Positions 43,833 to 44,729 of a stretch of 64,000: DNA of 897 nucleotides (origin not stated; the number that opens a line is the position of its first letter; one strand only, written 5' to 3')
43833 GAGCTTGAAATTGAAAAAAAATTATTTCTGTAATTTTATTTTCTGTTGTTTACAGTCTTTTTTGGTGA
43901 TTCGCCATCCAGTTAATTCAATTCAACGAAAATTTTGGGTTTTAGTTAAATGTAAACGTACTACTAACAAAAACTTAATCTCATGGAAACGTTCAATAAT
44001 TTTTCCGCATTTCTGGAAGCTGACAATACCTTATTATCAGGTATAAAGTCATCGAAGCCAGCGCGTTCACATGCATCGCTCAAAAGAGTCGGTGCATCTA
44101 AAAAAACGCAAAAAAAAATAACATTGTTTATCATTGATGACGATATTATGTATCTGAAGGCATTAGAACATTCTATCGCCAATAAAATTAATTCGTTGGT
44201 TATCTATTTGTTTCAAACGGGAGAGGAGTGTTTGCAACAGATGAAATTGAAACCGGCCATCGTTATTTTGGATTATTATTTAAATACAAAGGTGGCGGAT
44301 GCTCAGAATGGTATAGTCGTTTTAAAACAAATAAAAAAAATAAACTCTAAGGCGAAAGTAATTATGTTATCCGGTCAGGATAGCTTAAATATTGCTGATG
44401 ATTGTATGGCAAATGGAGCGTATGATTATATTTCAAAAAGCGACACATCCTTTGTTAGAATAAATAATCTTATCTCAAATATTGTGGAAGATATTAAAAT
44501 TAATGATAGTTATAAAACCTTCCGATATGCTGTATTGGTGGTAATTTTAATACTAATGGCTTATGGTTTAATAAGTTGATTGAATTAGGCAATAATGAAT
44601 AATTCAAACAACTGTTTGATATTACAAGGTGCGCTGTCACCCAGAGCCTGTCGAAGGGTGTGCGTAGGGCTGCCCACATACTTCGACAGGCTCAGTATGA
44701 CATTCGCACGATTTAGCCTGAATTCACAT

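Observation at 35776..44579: Seven-gene phosphorelay cluster with three histidine kinases, Hpt, three receivers and a LytTR output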

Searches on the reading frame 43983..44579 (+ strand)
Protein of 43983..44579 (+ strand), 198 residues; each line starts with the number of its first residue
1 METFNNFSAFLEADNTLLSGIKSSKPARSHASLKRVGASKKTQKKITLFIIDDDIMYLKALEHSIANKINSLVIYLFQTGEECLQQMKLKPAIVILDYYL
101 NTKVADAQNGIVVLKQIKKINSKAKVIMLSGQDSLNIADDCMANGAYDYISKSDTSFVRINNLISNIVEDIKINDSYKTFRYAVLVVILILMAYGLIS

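Call 3: search_protein_families(library=pfam, proteins=[window:43983-44579:+], max_evalue=0.01)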
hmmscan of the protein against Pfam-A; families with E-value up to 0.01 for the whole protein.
window:43983-44579:+ (198 aa): 1 family
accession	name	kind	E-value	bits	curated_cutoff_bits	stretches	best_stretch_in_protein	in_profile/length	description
PF00072.30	Response_reg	-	5.4e-13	49.5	30.2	1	49-153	2-100/111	Response regulator receiver domain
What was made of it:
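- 43983..44579 (+): g7: tail-anchored receiver, with a 45-aa basic N-extension, a divergent REC (D97) and a C-terminal TM segment (179-198). Pfam Response_reg 5e-13 (call 3).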

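Call 9: search_protein_families(library=ncbifam, proteins=[window:43983-44579:+], max_evalue=0.001)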
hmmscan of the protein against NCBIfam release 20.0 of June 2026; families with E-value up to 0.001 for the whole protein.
window:43983-44579:+ (198 aa): 29 families (the best 25 are shown)
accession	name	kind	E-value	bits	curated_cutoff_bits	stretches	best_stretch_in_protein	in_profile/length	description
TIGR02915.1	PEP_resp_reg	equivalog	9.1e-12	44.5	502.6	1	48-153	1-103/445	PEP-CTERM-box response regulator transcription factor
NF051870.1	NAssimRespRegNtrX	equivalog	1.9e-09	36.9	600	1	79-154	33-106/452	nitrogen assimilation response regulator NtrX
NF033791.1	ActR_PrrA_rreg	equivalog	4.9e-09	36.4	250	1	47-154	3-104/173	ActR/PrrA/RegA family redox response regulator transcription factor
TIGR02875.1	spore_0_A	equivalog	7.8e-09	35.2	200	1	44-176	1-134/262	sporulation transcription factor Spo0A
NF006900.1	PRK09390.1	equivalog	1.2e-08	34.7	255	1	44-155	3-108/203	response regulator FixJ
NF001965.0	PRK00742.1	subfamily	3.2e-08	33.2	293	1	44-171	2-127/357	chemotaxis-specific protein-glutamate methyltransferase CheB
NF041946.1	LuxO_transreg_Vib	equivalog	3.1e-07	29.5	800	1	59-167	9-115/463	quorum-sensing sigma-54 dependent transcriptional regulator LuxO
TIGR01818.1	ntrC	equivalog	3.8e-07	29.3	558.6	1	49-153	2-100/463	nitrogen regulation protein NR(I)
NF007935.0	PRK10651.1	equivalog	5.2e-07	29.1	250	1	42-152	3-109/216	two-component system response regulator NarL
NF008176.1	PRK10923.1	equivalog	5.6e-07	28.5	620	1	47-153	5-105/469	nitrogen regulation protein NR(I)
NF045991.1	RespRegCtrARhodob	equivalog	1.8e-06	27.8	350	1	49-159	4-105/224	response regulator transcription factor CtrA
NF007689.0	PRK10365.1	equivalog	2.9e-06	26.4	760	1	42-153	2-107/441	sigma-54-dependent response regulator transcription factor ZraR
NF045914.1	RespRegNblR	equivalog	3.3e-06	26.9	300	1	74-155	33-110/228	response regulator transcription factor NblR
NF051850.1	RespRegRprY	equivalog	8.7e-06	25.3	370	1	44-164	3-116/234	response regulator transcription factor RprY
NF045505.1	RR_RssB_Pseudo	equivalog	1.2e-05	24.6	700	1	43-164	3-118/394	two-component system response regulator RssB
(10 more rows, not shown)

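Call 11: find_homologous_proteins(query=window:43983-44579:+)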
Query window:43983-44579:+ (198 aa): 206 proteins with E <= 0.001 among 329 candidates; the best 120 are listed.
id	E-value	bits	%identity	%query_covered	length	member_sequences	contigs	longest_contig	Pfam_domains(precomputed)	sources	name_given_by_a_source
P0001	2.5e-118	410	100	100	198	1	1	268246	PF00072.31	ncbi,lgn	ncbi:MAG: response regulator [Bacteroidota bacterium]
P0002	6.3e-104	363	89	100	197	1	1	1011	PF00072.31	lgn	-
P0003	2.7e-100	351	86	100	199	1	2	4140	PF00072.31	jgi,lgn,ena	-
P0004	1.1e-99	349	85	100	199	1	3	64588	PF00072.31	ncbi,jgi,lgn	ncbi:MAG: response regulator [Bacteroidota bacterium]|jgi:ActR/RegA family two-component response re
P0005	3.2e-98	345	85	100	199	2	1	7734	PF00072.31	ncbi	-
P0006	4.2e-97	341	82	100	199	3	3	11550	PF00072.31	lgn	-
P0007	9.1e-95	333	81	99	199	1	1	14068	PF00072.31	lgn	-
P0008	1.3e-81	290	73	100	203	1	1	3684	PF00072.31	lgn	-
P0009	9.5e-57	210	55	99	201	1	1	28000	PF00072.31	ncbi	-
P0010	9.1e-53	197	56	79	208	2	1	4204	PF00072.31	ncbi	ncbi:MAG: response regulator transcription factor [Bacteroidia bacterium]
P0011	1.6e-52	196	61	71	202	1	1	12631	PF00072.31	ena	-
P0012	6.0e-52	194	52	97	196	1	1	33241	PF00072.31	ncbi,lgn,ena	-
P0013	7.2e-52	194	62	72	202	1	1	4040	PF00072.31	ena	-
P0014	1.2e-51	193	58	79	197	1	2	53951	PF00072.31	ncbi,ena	-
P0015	1.4e-51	193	60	64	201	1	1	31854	PF00072.31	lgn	-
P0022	3.0e-51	192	61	70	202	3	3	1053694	PF00072.31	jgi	jgi:two-component system OmpR family response regulator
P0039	1.1e-48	183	55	82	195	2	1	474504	PF00072.31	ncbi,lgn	ncbi:MAG: response regulator [Bacteroidota bacterium]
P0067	4.2e-42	162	45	91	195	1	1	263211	PF00072.31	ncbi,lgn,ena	-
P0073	4.6e-40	155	52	65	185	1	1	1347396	PF00072.31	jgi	jgi:DNA-binding NarL/FixJ family response regulator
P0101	1.4e-28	118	40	79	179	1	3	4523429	PF00072.31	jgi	jgi:two-component system OmpR family response regulator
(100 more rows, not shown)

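Call 12: find_encoding_contigs(protein=P0004, flank=10000, max_places=2)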
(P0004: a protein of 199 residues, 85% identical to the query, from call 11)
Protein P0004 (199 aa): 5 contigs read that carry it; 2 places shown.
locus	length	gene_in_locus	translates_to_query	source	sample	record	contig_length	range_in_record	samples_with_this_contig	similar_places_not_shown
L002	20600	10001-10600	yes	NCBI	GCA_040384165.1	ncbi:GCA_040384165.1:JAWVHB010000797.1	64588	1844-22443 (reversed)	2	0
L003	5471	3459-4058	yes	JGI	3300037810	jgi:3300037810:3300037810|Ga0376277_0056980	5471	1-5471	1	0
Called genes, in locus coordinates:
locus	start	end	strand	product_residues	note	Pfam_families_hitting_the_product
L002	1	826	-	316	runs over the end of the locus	PF01073:3Beta_HSD, PF01370:Epimerase, PF04321:RmlD_sub_bind, PF16363:GDP_Man_Dehyd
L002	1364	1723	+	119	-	PF13734:Inhibitor_I69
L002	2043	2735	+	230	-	PF00072:Response_reg, PF04397:LytTR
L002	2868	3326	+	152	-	PF00072:Response_reg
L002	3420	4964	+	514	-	PF00989:PAS, PF13426:PAS_9, PF08447:PAS_3, PF00512:HisKA (weak), PF02518:HATPase_c, PF14501:HATPase_c_5 (weak)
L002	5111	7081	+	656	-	PF00672:HAMP, PF08447:PAS_3 (weak), PF13426:PAS_9, PF00512:HisKA, PF02518:HATPase_c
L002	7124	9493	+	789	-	PF00072:Response_reg, PF08447:PAS_3, PF08448:PAS_4 (faint), PF13426:PAS_9, PF08447:PAS_3 (weak), PF00512:HisKA, PF02518:HATPase_c, PF00072:Response_reg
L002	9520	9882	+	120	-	PF01627:Hpt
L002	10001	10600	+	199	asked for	PF00072:Response_reg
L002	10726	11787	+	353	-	PF17773:UPF0176_N, PF00581:Rhodanese, PF12368:Rhodanese_C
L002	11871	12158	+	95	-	-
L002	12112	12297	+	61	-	-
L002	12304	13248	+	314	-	PF00389:2-Hacid_dh, PF07991:KARI_N (faint), PF02826:2-Hacid_dh_C, PF03446:NAD_binding_2 (weak)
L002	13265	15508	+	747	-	PF07719:TPR_2 (faint), PF13174:TPR_6 (faint), PF13181:TPR_8 (faint), PF13424:TPR_12 (weak), PF13424:TPR_12, PF00515:TPR_1 (weak), PF13424:TPR_12, PF07228:SpoIIE, +7 more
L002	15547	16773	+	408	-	PF00083:Sugar_tr, PF07690:MFS_1, PF12832:MFS_1_like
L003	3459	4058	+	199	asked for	PF00072:Response_reg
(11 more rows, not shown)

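Call 13: find_encoding_contigs(protein=P0009, flank=10000, max_places=2)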
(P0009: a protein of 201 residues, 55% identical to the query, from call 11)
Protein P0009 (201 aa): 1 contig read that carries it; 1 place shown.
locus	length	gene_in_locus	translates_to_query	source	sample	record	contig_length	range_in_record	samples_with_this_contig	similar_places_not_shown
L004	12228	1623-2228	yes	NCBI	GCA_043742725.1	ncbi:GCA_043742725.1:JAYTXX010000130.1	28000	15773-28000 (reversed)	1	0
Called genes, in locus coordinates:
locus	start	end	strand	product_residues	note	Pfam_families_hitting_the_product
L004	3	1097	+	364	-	?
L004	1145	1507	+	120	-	PF01627:Hpt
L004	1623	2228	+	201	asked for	PF00072:Response_reg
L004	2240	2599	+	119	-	PF00072:Response_reg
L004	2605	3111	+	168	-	PF00072:Response_reg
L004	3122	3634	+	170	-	PF00072:Response_reg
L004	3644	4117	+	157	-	PF00072:Response_reg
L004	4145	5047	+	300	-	PF00582:Usp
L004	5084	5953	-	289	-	PF00140:Sigma70_r1_2, PF04542:Sigma70_r2, PF04539:Sigma70_r3, PF04545:Sigma70_r4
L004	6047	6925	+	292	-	PF01975:SurE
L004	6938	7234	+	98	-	-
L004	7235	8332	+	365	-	PF02684:LpxB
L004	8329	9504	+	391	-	PF08486:SpoIID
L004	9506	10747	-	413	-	PF07690:MFS_1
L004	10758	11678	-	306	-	PF01745:IPT, PF01715:IPPT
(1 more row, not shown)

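Call 14: find_encoding_contigs(protein=P0022, flank=10000, max_places=2)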
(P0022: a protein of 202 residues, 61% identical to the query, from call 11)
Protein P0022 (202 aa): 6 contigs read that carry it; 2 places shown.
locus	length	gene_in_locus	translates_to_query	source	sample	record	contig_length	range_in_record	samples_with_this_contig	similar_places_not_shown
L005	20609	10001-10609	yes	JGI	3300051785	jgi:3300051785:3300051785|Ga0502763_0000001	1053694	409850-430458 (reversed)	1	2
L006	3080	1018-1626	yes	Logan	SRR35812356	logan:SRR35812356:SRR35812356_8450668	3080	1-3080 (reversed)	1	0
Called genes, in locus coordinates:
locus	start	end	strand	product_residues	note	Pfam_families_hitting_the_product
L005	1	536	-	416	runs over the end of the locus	PF02518:HATPase_c (weak)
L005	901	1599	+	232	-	PF00072:Response_reg, PF04397:LytTR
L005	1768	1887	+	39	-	-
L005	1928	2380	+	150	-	PF00072:Response_reg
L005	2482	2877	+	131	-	PF25056:DUF7793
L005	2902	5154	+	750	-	PF05231:MASE1, PF00989:PAS, PF13188:PAS_8 (weak), PF08448:PAS_4, PF13426:PAS_9, PF00512:HisKA, PF02518:HATPase_c, PF14501:HATPase_c_5 (weak)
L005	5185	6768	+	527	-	PF00672:HAMP, PF00512:HisKA, PF14501:HATPase_c_5 (faint), PF02518:HATPase_c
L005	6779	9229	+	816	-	PF00072:Response_reg, PF00989:PAS (weak), PF08447:PAS_3, PF08447:PAS_3, PF13426:PAS_9, PF00512:HisKA, PF02518:HATPase_c, PF00072:Response_reg, +2 more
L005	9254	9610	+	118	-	PF01627:Hpt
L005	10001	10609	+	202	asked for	PF00072:Response_reg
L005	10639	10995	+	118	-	PF00072:Response_reg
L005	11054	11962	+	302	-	PF00582:Usp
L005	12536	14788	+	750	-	PF07676:PD40 (faint), PF00691:OmpA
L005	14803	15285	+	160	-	PF18962:Por_Secre_tail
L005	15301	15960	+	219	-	-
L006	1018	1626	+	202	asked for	PF00072:Response_reg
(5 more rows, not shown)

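Call 15: find_encoding_contigs(protein=P0039, flank=10000, max_places=1)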
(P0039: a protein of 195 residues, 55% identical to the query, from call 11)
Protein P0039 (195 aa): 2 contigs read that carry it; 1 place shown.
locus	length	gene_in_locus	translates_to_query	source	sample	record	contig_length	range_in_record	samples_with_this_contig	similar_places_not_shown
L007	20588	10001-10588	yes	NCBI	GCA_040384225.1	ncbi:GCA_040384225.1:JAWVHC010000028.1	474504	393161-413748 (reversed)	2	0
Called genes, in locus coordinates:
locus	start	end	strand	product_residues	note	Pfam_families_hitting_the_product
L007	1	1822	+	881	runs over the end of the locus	PF05231:MASE1, PF00989:PAS, PF13426:PAS_9, PF00989:PAS, PF08448:PAS_4, PF13426:PAS_9, PF00512:HisKA, PF02518:HATPase_c, +4 more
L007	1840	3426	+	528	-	PF00672:HAMP, PF00512:HisKA, PF02518:HATPase_c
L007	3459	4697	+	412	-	PF00512:HisKA, PF02518:HATPase_c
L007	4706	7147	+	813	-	PF00072:Response_reg, PF00989:PAS (faint), PF08447:PAS_3, PF13426:PAS_9, PF00512:HisKA, PF02518:HATPase_c, PF00072:Response_reg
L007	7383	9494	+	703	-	PF05227:CHASE3, PF00512:HisKA, PF02518:HATPase_c, PF00072:Response_reg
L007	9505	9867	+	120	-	PF01627:Hpt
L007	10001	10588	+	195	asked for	PF00072:Response_reg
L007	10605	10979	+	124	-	PF00072:Response_reg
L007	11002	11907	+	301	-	PF00582:Usp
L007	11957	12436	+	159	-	-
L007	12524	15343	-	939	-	PF25596:CPSase_L_D1, PF01071:GARS_A (faint), PF02655:ATP-grasp_3 (faint), PF02786:CPSase_L_D2, PF02787:CPSase_L_D3, PF25596:CPSase_L_D1, PF02786:CPSase_L_D2, PF02222:ATP-grasp, +1 more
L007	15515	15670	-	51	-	PF00468:Ribosomal_L34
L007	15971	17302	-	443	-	PF00285:Citrate_synt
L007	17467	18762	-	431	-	PF03952:Enolase_N, PF00113:Enolase_C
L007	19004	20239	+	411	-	PF07670:Gate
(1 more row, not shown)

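Call 16: find_encoding_contigs(protein=P0067, flank=10000, max_places=1)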
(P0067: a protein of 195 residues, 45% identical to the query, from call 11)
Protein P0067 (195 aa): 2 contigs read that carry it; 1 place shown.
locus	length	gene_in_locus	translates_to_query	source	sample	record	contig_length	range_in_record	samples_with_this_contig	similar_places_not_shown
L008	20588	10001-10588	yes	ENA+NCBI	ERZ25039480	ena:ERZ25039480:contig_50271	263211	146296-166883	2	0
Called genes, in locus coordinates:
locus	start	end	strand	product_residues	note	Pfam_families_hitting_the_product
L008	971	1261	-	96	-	-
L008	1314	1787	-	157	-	PF00210:Ferritin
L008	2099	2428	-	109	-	-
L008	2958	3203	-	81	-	-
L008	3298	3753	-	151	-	PF02566:OsmC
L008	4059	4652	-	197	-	PF04264:YceI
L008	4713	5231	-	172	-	PF00072:Response_reg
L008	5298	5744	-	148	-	PF00072:Response_reg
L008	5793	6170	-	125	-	PF01627:Hpt (weak)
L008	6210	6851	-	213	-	PF00072:Response_reg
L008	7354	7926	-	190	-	PF04264:YceI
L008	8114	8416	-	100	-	-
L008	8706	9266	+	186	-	PF02525:Flavodoxin_2, PF03358:FMN_red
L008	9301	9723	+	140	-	PF00582:Usp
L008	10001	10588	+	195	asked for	PF00072:Response_reg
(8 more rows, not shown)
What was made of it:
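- The same order is found around g7 homologues that are 45-85% identical (calls 12-16).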

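Call 17: find_encoding_contigs(protein=P0073, flank=10000, max_places=1)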
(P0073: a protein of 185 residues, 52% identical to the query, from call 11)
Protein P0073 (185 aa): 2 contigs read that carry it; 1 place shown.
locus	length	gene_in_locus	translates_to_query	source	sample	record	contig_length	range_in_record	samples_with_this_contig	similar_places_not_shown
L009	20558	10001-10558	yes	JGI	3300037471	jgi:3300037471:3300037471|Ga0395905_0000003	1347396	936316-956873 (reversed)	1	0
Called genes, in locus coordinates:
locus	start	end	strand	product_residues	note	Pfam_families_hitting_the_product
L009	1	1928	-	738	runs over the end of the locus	PF17874:TPR_MalT (weak), PF13424:TPR_12, PF14938:SNAP (weak), PF13424:TPR_12, PF17874:TPR_MalT (weak), PF00515:TPR_1 (weak), PF13424:TPR_12, PF07228:SpoIIE, +7 more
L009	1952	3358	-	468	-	PF18962:Por_Secre_tail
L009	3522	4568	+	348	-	PF18626:Gln_deamidase_2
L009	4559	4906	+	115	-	-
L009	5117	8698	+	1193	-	PF07995:GSDH, PF07679:I-set, PF13895:Ig_2, PF13927:Ig_3, PF07691:PA14, PF17957:Big_7, PF07495:Y_Y_Y (faint), PF18962:Por_Secre_tail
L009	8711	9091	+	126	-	PF00072:Response_reg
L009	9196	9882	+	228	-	PF00072:Response_reg, PF04397:LytTR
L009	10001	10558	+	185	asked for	PF00072:Response_reg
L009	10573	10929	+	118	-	PF00072:Response_reg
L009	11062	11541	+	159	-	PF00072:Response_reg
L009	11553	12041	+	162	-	PF00072:Response_reg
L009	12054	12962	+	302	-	PF00582:Usp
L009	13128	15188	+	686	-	PF07715:Plug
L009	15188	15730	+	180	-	PF13689:DUF4154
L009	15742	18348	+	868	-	PF25778:DUF7948, PF18962:Por_Secre_tail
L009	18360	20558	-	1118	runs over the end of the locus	PF19081:Ig_7 (faint), PF22352:K319L-like_PKD (faint), PF18911:PKD_4, PF00801:PKD (weak), PF18911:PKD_4, PF13585:CHU_C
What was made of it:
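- L009 keeps the LytTR regulator next to the tail-anchored receivers with no kinase nearby (call 17). The related clusters contain many single-domain receivers, up to four or five per locus (calls 13, 16, 17).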

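Call 18: find_encoding_contigs(protein=P0101, flank=10000, max_places=1)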
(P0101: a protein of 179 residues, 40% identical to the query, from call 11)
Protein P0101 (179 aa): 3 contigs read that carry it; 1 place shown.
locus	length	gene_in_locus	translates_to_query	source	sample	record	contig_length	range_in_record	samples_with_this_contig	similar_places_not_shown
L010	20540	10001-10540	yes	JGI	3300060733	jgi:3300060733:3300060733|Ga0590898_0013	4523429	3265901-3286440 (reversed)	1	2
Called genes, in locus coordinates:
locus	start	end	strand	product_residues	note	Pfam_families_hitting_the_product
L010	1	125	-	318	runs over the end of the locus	PF03255:ACCA, PF01039:Carboxyl_trans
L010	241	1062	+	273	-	PF00288:GHMP_kinases_N, PF08544:GHMP_kinases_C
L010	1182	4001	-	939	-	PF25596:CPSase_L_D1, PF01071:GARS_A (faint), PF02786:CPSase_L_D2, PF02655:ATP-grasp_3 (faint), PF02787:CPSase_L_D3, PF25596:CPSase_L_D1, PF02786:CPSase_L_D2, PF02222:ATP-grasp (weak), +1 more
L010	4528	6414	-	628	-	PF00342:PGI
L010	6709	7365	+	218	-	-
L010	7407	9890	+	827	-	PF09137:Glucodextran_N, PF00723:Glyco_hydro_15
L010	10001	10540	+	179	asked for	PF00072:Response_reg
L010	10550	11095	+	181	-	PF00072:Response_reg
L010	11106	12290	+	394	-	-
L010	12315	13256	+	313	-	-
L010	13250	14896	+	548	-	PF02156:Glyco_hydro_26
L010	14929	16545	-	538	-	PF08757:CotH, PF18962:Por_Secre_tail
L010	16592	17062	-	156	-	PF01258:zf-dskA_traR (weak)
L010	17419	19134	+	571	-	PF18962:Por_Secre_tail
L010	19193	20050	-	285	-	PF18962:Por_Secre_tail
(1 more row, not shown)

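Call 35: search_solved_structures(query=window:43983-44579:+, max_evalue=0.000001)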
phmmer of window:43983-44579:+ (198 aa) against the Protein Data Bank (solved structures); distinct sequences matched with E-value up to 0.000001: 0.
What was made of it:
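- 43983..44579 (+): No solved structure at E<1e-6 (call 35).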
